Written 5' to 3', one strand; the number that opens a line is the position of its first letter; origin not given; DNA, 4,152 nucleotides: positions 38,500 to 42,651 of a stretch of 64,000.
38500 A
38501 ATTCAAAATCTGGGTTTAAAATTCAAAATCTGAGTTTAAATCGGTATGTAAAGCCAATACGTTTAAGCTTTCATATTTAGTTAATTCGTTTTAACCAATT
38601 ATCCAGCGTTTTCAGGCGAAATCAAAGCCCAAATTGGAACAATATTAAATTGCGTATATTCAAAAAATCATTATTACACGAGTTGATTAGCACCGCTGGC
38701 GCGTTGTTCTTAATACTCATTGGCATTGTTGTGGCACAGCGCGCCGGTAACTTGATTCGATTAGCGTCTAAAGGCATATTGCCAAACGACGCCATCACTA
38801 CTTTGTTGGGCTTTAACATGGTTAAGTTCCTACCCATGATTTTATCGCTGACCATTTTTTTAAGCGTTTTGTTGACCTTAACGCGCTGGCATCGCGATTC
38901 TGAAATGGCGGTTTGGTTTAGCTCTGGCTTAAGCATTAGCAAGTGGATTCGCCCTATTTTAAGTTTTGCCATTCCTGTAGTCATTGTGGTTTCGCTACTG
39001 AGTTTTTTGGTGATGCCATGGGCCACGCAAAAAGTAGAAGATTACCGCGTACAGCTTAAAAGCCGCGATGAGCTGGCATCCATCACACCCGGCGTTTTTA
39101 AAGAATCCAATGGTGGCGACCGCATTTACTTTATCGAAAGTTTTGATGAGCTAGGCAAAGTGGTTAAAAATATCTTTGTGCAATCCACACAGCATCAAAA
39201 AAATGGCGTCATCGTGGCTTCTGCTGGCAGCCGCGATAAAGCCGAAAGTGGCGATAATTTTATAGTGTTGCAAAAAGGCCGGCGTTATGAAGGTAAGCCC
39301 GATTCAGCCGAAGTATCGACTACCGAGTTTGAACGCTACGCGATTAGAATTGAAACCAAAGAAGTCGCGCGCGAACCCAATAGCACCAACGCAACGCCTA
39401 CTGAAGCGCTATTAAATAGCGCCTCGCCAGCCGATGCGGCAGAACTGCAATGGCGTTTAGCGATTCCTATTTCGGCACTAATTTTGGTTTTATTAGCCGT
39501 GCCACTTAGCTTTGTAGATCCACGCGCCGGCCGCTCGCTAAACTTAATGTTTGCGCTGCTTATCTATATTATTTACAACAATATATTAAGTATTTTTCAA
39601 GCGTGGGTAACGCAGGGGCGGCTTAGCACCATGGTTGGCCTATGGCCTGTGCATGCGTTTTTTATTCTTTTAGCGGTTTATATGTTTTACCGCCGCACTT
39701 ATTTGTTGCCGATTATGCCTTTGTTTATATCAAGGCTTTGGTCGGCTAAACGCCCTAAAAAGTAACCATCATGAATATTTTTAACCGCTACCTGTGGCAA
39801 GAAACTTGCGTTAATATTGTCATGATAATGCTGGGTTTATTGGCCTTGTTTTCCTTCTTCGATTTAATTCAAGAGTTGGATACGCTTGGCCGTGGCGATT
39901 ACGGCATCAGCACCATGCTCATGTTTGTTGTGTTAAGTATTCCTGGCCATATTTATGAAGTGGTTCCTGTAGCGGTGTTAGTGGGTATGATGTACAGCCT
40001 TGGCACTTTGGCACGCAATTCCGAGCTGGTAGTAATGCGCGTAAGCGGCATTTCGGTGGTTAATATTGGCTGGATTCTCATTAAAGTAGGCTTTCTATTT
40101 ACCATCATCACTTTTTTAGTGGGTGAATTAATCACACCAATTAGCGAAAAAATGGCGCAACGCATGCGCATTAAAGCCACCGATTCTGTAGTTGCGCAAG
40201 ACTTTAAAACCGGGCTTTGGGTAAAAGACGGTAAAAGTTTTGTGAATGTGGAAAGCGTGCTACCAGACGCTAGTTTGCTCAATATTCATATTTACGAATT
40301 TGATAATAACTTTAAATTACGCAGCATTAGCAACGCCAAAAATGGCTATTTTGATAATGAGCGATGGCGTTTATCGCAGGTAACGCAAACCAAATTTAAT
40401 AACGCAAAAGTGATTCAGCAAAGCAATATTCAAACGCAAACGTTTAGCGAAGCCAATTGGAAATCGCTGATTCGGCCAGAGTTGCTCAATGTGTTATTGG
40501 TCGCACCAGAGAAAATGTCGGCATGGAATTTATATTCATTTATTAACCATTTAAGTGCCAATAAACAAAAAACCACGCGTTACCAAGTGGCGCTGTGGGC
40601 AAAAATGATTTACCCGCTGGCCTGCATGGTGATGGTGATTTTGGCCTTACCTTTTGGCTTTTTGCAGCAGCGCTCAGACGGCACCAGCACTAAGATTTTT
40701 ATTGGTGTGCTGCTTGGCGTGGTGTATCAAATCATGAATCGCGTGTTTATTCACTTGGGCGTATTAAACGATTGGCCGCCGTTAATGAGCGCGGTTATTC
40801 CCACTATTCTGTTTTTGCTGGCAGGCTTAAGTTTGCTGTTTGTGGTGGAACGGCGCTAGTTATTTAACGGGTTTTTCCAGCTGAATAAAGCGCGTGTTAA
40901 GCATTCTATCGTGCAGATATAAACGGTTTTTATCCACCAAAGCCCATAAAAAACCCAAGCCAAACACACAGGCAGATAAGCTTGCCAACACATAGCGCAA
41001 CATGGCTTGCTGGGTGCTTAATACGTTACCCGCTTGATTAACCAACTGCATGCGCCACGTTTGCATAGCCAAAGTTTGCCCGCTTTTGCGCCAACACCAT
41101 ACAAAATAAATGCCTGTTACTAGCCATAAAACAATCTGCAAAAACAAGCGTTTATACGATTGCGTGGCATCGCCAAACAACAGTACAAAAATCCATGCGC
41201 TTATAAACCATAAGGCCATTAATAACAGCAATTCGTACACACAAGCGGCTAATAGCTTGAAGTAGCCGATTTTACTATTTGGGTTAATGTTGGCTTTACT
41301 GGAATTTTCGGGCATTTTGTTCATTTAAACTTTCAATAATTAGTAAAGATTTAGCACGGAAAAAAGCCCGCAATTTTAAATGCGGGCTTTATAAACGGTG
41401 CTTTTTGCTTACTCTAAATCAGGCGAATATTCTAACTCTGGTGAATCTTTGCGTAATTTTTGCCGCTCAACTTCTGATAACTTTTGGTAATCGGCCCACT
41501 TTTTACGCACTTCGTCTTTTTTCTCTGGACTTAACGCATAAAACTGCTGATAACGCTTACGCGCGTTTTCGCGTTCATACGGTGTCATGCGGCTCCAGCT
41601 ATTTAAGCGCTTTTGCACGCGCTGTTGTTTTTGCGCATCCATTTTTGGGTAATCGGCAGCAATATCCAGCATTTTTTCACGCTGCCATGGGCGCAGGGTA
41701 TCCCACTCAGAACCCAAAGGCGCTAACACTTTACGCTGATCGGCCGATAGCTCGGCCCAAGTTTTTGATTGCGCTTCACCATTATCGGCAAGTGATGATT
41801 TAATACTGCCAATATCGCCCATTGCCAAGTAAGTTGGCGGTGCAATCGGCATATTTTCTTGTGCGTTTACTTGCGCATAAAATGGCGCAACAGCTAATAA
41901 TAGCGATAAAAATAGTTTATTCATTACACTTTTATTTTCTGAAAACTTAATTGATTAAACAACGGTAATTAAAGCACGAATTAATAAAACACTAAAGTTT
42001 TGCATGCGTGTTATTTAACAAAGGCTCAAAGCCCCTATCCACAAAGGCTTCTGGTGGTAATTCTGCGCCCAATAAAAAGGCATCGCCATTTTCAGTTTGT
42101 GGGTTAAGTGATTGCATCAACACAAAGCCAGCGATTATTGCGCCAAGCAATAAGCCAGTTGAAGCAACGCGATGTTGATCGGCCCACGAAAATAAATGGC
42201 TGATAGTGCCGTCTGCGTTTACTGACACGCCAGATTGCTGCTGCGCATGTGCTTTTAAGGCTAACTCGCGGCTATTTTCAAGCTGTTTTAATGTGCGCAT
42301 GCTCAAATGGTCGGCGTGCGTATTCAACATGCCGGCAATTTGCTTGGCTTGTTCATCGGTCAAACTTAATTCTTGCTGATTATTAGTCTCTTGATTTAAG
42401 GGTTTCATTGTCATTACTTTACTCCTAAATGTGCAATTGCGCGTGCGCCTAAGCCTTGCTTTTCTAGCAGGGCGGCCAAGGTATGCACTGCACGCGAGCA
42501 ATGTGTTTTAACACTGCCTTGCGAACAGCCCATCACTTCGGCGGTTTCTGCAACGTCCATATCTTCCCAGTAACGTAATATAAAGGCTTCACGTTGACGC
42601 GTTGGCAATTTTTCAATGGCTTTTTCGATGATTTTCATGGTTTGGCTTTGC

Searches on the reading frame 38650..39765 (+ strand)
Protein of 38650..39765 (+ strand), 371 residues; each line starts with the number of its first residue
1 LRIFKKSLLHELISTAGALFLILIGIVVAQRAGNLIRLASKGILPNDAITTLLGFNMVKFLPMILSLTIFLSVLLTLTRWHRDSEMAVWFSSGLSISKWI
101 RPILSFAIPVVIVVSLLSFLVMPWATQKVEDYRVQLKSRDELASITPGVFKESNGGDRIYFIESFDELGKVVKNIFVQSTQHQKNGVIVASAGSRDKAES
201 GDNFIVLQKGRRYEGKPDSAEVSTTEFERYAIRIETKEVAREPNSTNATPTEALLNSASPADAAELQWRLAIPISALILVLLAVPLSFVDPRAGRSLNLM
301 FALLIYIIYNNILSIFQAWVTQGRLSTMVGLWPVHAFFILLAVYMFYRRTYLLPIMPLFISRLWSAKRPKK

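Call 62: search_protein_families(library=pfam, proteins=[window:38650-39765:+], max_evalue=0.00001)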
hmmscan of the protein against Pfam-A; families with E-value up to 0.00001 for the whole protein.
window:38650-39765:+ (371 aa): 1 family
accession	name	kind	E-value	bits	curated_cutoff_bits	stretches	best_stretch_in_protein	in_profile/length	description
PF03739.19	LptF_LptG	-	6e-63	213.5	27.9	1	8-348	3-353/353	Lipopolysaccharide export system permease LptF/LptG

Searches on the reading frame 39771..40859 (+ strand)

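Call 63: search_protein_families(library=pfam, proteins=[window:39771-40859:+], max_evalue=0.00001)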
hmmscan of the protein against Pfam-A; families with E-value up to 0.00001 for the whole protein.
window:39771-40859:+ (362 aa): 1 family
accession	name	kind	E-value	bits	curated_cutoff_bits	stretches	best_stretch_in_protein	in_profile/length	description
PF03739.19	LptF_LptG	-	8.5e-81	272.1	27.9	1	6-356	1-351/353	Lipopolysaccharide export system permease LptF/LptG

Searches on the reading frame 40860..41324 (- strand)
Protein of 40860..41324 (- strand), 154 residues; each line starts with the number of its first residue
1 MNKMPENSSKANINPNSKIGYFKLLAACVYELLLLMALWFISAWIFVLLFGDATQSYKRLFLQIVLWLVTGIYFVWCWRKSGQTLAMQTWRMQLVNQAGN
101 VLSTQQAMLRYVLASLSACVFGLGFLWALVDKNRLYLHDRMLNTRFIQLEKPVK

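Call 63: search_protein_families(library=pfam, proteins=[window:40860-41324:-], max_evalue=0.00001)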
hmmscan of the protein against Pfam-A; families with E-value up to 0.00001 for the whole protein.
window:40860-41324:- (154 aa): 1 family
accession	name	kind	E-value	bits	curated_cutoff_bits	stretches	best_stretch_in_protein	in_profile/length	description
PF06271.18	RDD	-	3.4e-15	57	24.1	1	25-142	8-136/137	RDD family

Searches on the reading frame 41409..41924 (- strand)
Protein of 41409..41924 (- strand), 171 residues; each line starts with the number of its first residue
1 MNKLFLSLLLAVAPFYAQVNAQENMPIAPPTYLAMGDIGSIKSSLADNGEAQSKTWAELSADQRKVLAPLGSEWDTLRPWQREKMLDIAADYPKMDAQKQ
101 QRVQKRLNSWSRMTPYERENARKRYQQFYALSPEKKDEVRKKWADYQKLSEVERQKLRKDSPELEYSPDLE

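Call 63: search_protein_families(library=pfam, proteins=[window:41409-41924:-], max_evalue=0.00001)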
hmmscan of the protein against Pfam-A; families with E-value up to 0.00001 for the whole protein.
window:41409-41924:- (171 aa): 1 family
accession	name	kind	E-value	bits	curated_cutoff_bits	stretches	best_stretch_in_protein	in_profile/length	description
PF11304.13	DUF3106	-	3.2e-33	114.8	24.3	1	56-158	1-103/104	Protein of unknown function (DUF3106)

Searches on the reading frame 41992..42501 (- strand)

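Call 63: search_protein_families(library=pfam, proteins=[window:41992-42501:-], max_evalue=0.00001)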
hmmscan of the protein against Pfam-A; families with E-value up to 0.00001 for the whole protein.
window:41992-42501:- (169 aa): 1 family
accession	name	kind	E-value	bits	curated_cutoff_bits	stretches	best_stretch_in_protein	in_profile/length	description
PF12279.13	DUF3619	-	3e-17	63.7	22.2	1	50-162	4-128/130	Protein of unknown function (DUF3619)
